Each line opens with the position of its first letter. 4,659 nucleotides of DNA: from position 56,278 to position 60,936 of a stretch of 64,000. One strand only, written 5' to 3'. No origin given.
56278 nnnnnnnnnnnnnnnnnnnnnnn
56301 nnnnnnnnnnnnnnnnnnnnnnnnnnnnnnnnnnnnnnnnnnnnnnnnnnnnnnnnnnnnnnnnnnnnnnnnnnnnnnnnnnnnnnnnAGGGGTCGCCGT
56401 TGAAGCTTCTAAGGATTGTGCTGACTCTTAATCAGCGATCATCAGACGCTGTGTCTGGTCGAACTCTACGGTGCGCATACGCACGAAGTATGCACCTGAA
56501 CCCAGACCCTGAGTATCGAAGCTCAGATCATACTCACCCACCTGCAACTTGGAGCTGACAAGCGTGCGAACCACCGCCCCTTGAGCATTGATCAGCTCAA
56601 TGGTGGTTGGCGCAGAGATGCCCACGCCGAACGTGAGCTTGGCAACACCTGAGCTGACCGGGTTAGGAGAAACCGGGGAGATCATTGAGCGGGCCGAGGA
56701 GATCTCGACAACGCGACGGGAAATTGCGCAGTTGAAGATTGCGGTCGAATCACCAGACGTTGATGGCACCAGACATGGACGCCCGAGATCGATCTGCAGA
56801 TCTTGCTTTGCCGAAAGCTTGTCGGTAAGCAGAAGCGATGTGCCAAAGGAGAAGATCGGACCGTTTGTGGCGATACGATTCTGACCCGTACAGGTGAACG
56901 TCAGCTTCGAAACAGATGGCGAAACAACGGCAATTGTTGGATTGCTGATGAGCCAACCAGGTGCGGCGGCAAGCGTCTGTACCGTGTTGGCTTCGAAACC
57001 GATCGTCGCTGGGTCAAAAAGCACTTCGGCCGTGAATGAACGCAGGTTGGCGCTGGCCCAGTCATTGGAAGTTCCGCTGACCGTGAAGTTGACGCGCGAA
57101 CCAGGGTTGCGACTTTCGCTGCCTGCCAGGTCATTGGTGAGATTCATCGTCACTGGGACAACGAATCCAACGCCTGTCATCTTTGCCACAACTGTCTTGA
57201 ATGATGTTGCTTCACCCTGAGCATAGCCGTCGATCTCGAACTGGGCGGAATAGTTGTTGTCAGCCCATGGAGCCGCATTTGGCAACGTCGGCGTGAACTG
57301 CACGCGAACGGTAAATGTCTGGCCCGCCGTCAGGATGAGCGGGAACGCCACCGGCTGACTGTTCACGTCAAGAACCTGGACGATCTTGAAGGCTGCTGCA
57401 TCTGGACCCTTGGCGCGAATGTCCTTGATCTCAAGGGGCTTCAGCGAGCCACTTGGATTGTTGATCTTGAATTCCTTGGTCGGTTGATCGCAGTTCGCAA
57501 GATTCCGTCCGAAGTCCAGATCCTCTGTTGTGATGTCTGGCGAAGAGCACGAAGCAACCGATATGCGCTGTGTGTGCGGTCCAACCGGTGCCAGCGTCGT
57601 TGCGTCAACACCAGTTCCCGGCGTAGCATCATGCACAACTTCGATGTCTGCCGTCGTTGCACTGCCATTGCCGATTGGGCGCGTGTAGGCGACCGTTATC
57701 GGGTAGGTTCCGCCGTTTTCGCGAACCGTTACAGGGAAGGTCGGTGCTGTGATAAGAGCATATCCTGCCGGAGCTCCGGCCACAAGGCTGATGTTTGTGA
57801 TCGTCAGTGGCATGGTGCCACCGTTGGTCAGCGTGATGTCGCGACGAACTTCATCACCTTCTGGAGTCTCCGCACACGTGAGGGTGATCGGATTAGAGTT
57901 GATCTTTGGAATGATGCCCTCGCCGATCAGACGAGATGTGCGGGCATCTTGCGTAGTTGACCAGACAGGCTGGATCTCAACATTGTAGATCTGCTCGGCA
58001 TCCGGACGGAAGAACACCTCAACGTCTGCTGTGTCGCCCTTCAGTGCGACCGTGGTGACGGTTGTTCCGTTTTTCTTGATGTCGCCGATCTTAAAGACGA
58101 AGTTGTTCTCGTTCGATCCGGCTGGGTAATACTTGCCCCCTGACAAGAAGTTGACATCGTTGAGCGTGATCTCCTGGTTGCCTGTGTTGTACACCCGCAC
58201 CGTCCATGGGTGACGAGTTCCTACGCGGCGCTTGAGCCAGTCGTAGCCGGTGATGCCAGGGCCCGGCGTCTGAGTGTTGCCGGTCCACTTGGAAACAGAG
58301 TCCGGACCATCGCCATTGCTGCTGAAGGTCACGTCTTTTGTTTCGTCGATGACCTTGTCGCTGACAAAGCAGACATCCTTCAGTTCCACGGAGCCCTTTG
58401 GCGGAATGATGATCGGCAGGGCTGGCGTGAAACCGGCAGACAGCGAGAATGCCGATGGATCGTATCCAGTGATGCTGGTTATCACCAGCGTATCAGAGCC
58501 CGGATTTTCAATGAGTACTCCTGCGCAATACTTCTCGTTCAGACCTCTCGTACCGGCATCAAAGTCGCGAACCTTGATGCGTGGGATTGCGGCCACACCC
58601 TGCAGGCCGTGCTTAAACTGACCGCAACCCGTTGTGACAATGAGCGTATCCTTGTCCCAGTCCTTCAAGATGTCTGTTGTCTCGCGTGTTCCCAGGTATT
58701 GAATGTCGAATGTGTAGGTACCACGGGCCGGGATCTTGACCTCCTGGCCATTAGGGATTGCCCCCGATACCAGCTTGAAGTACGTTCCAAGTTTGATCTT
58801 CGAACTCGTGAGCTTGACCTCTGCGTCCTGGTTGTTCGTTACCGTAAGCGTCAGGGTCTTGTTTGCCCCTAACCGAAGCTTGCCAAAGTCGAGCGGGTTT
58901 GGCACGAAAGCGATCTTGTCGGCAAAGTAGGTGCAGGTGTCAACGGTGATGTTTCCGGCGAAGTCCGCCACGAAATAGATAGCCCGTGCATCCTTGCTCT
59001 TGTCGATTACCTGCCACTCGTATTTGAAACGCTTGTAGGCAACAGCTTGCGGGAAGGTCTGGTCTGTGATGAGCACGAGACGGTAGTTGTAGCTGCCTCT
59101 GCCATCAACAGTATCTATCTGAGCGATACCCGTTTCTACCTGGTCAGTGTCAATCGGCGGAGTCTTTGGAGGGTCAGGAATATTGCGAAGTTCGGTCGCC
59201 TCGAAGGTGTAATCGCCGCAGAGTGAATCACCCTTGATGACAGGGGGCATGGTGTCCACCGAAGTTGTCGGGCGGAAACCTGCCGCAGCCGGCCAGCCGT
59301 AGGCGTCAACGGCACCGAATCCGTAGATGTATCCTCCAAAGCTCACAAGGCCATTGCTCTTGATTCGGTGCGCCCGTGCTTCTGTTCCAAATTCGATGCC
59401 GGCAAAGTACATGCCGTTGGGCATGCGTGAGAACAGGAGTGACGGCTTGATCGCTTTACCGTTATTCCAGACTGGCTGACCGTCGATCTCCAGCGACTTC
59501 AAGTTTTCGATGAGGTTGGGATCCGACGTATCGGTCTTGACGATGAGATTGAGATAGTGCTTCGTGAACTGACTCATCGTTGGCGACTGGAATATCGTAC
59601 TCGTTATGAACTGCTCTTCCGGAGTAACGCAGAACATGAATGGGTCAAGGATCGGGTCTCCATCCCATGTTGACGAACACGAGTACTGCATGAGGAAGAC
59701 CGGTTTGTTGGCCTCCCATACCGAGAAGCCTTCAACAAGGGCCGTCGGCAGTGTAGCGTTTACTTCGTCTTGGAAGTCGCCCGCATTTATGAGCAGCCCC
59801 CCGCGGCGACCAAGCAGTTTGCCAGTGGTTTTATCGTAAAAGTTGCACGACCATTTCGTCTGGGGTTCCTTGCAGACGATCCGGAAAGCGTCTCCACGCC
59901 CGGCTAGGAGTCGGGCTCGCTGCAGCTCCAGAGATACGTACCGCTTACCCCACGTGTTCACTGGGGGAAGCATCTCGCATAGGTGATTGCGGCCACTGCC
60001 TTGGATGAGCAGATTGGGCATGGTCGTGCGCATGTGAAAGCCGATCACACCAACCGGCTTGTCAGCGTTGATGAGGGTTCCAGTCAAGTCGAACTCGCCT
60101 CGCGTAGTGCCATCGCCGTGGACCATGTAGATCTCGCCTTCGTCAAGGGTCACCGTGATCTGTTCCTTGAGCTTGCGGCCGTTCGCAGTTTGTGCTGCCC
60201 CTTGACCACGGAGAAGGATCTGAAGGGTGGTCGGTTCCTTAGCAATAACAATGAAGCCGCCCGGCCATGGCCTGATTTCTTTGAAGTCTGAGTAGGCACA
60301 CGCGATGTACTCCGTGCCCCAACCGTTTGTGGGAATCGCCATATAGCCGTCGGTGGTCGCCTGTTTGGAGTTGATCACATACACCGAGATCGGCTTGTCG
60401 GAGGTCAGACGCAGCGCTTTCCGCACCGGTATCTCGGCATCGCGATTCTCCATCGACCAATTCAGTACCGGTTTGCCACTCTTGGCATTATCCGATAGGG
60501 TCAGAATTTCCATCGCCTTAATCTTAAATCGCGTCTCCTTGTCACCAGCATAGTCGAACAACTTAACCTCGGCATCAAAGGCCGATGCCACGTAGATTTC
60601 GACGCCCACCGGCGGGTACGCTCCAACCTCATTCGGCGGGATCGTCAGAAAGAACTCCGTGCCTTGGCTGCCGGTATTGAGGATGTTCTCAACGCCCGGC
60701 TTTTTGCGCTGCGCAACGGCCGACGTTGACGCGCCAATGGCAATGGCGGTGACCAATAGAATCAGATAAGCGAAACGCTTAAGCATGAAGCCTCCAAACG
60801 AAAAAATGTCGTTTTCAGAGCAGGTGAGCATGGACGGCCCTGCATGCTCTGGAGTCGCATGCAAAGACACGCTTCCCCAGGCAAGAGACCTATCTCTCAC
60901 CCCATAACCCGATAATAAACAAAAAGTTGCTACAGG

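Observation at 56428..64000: Tandem cluster of three paralogous giant T9SS cargo genes with a shared N-terminal module and different C-terminal domain sets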

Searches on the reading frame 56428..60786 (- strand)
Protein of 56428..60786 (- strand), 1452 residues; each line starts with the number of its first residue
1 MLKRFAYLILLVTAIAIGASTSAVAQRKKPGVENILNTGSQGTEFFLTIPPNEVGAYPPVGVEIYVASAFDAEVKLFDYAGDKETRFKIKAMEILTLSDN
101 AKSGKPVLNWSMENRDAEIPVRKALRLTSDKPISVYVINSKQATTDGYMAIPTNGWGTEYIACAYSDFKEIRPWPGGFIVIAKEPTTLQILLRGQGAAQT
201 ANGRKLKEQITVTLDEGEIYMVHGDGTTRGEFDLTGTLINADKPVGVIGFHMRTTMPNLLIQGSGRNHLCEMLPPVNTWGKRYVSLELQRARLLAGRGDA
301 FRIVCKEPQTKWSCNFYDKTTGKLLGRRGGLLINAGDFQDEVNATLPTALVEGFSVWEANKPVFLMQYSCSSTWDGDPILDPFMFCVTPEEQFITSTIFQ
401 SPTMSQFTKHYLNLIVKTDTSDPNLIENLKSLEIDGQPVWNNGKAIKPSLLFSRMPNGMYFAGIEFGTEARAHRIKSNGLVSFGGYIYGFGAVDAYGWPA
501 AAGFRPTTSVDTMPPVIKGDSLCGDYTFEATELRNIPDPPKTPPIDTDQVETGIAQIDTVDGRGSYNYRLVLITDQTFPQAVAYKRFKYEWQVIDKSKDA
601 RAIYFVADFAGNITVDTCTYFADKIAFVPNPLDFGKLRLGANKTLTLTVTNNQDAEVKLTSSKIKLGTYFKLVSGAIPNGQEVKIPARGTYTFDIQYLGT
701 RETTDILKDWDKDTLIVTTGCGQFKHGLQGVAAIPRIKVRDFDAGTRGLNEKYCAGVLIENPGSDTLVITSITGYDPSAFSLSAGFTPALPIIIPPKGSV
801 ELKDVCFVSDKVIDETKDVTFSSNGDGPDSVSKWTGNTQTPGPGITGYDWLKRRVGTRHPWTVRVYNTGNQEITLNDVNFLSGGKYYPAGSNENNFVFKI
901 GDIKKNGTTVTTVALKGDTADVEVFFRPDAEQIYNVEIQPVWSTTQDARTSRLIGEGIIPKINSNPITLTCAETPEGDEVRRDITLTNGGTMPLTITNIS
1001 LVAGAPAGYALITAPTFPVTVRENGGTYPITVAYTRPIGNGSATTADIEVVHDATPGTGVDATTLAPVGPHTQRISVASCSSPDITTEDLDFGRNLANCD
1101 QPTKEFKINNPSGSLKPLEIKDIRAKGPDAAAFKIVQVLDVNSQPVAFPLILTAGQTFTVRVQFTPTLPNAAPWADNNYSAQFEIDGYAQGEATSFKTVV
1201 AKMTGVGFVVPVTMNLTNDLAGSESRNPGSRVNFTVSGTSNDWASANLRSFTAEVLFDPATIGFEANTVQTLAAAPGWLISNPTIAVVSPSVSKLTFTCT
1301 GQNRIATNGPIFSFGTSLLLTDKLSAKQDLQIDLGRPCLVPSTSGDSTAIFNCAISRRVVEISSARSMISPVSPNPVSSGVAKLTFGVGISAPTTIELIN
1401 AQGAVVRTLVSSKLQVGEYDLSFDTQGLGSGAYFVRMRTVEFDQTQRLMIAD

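Call 4: search_protein_families(library=pfam, proteins=[window:56428-60786:-], max_evalue=0.1)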
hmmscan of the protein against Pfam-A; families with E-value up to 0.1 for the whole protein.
window:56428-60786:- (1452 aa): 10 families
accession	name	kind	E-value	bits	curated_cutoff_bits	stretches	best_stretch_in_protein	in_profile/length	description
PF17517.7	IgGFc_binding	-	1.2e-40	140.1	25.6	1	146-489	1-297/297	IgGFc binding protein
PF22544.2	HYDIN_VesB_CFA65-like_Ig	-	2.9e-08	34.3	25.5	0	624-685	2-66/100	HYDIN/CFA65/VesB-like, Ig-like domain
PF18962.6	Por_Secre_tail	-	5.3e-08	33.5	27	1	1373-1450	2-75/75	Secretion system C-terminal sorting domain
PF22073.2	Cep192_D4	-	2e-06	28.4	35.5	0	631-701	10-82/112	Cep192 domain 4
PF07610.17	DUF1573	-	6.2e-06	26.6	26.1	0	969-1053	8-84/98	Protein of unknown function (DUF1573)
PF15780.11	ASH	-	1.5e-05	25.5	27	1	631-699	13-76/98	Abnormal spindle-like microcephaly-assoc'd, ASPM-SPD-2-Hydin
PF13860.13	FlgD_ig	-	0.0024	18.3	27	1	1391-1437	21-73/79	FlgD Ig-like domain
PF16967.11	TcfC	-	0.0092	16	29.4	0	545-578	24-58/68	E-set like domain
PF12371.14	TMEM131_like_N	-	0.018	15.7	28.8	0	626-661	2-38/84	Transmembrane protein 131-like N-terminal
PF22064.2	Cep192_D2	-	0.064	14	27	0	631-657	13-39/154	Cep192 domain 2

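Call 6: search_protein_families(library=ncbifam, proteins=[window:56428-60786:-], max_evalue=0.1)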
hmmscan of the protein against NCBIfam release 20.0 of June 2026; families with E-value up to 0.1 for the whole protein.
window:56428-60786:- (1452 aa): 5 families
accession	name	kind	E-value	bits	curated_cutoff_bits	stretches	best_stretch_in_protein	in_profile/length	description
NF012200.0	choice_anch_D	domain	6.5e-25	87.8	45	3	960-1053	15-104/108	choice-of-anchor D domain-containing protein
TIGR04183.1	Por_Secre_tail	domain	5.3e-09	35.9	23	1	1372-1450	1-71/72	T9SS type A sorting domain-containing protein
NF005176.1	PRK06655.1-1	equivalog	0.047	13.6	230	0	1394-1445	99-155/197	flagellar hook assembly protein FlgD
NF041425.1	OS_HP2_seleno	subfamily_domain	0.076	13.4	100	0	973-1004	10-41/98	OS_HP2 family (seleno)protein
NF052323.1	T9SSA_dep_M6i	equivalog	0.088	10.7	600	0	1374-1450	962-1037/1043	T9SS-dependent M6-like inactivated metalloprotease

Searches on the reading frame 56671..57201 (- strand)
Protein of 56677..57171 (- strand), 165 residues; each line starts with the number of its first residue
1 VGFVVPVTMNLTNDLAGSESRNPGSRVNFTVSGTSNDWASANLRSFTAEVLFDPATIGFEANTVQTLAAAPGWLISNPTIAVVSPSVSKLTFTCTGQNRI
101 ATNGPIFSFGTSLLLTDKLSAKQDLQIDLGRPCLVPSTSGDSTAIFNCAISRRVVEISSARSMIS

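Call 67: search_protein_families(library=pfam, proteins=[window:56677-57171:-], max_evalue=10)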
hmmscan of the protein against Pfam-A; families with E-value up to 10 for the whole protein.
seq(165 aa): 0 families

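Call 70: search_solved_structures(query=A3, max_evalue=10, show_alignments=1)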
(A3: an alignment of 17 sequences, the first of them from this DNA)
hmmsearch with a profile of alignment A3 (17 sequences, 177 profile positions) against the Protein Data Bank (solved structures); distinct sequences matched with E-value up to 10: 0.

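Call 71: search_protein_families(library=pfam, alignment_id=A3, max_evalue=1)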
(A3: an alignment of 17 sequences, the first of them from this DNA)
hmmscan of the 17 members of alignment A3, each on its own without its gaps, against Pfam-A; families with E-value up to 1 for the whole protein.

A. member 1, seq(177 aa): 0 families

B. families by the number of members that match (of 17 scanned): 7 families
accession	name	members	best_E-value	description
PF23960.2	DUF7289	1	0.051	Family of unknown function (DUF7289)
PF00676.26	E1_dh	1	0.052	Dehydrogenase E1 component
PF03771.21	SPDY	1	0.09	Domain of unknown function (DUF317)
PF11548.13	Receptor_IA-2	1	0.093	Protein-tyrosine phosphatase receptor IA-2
PF02495.22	TGBp3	1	0.16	Triple gene block 3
PF02831.20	gpW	1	0.22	gpW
PF16760.10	CBM53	1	0.25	Starch/carbohydrate-binding module (family 53)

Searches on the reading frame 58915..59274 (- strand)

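Call 67: search_protein_families(library=pfam, proteins=[window:58915-59274:-], max_evalue=10)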
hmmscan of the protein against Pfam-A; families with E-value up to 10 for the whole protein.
seq(120 aa): 1 family
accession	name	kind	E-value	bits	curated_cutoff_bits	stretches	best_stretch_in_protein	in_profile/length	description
PF16967.11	TcfC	-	0.029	14.4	29.4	1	41-74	24-58/68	E-set like domain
